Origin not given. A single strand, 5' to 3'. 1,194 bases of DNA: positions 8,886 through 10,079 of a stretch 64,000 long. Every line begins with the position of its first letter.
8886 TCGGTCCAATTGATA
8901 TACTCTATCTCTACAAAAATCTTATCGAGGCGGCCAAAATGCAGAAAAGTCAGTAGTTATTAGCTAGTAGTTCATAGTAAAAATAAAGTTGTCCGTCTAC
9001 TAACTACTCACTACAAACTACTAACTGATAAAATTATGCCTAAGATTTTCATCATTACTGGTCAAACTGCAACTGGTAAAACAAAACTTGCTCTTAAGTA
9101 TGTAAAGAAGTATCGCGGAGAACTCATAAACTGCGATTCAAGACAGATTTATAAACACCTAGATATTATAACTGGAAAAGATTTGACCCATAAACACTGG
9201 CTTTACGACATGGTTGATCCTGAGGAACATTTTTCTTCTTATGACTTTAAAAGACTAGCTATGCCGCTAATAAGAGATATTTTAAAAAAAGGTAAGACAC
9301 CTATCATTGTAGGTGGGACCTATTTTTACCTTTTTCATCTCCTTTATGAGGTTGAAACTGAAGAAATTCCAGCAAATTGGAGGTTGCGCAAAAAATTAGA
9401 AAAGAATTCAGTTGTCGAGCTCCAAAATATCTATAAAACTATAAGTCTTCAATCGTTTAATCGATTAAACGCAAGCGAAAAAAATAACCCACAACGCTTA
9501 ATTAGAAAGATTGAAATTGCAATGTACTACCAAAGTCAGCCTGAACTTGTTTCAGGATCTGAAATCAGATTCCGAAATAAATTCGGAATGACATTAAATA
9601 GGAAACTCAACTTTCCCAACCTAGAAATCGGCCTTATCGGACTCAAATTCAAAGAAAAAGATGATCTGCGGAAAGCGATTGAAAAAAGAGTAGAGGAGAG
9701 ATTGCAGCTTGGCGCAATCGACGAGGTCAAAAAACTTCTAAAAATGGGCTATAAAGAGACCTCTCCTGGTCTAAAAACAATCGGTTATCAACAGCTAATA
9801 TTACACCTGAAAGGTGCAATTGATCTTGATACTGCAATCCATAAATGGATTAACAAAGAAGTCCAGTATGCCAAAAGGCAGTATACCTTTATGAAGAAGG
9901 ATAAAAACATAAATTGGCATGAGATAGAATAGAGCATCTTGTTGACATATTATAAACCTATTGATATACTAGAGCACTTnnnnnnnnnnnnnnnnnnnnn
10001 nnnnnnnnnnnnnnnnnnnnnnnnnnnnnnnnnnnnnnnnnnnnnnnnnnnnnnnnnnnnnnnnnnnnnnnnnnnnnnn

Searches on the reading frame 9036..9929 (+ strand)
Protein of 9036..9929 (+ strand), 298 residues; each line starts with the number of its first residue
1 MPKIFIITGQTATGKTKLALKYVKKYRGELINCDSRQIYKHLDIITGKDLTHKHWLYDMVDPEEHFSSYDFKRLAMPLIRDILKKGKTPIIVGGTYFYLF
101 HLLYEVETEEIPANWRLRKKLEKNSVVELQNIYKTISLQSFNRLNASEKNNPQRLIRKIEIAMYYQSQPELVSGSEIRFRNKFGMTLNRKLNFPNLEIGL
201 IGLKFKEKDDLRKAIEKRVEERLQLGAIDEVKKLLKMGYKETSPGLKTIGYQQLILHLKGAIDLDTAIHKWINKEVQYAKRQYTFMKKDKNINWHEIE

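Call 70: search_solved_structures(query=window:9036-9929:+, show_alignments=1, max_evalue=1e-10)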
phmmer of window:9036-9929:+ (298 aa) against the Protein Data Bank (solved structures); distinct sequences matched with E-value up to 1e-10: 6.
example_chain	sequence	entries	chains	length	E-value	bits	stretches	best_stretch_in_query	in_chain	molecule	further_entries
3d3q_A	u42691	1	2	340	5.1e-41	144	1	2-295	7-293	tRNA delta(2)-isopentenylpyrophosphate transferase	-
2qgn_A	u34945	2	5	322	2.2e-35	125.5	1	3-296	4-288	tRNA delta(2)-isopentenylpyrophosphate transferase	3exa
2zm5_A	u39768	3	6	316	2.1e-27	99.3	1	1-296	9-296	tRNA delta(2)-isopentenylpyrophosphate transferase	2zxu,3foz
3eph_A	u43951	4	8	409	1.7e-23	86.5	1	3-288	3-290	tRNA isopentenyltransferase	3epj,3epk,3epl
3crm_A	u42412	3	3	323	4.4e-22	81.9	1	3-295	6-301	tRNA delta(2)-isopentenylpyrophosphate transferase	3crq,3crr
3a8t_A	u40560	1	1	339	4.1e-11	45.9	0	3-104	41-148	Adenylate isopentenyltransferase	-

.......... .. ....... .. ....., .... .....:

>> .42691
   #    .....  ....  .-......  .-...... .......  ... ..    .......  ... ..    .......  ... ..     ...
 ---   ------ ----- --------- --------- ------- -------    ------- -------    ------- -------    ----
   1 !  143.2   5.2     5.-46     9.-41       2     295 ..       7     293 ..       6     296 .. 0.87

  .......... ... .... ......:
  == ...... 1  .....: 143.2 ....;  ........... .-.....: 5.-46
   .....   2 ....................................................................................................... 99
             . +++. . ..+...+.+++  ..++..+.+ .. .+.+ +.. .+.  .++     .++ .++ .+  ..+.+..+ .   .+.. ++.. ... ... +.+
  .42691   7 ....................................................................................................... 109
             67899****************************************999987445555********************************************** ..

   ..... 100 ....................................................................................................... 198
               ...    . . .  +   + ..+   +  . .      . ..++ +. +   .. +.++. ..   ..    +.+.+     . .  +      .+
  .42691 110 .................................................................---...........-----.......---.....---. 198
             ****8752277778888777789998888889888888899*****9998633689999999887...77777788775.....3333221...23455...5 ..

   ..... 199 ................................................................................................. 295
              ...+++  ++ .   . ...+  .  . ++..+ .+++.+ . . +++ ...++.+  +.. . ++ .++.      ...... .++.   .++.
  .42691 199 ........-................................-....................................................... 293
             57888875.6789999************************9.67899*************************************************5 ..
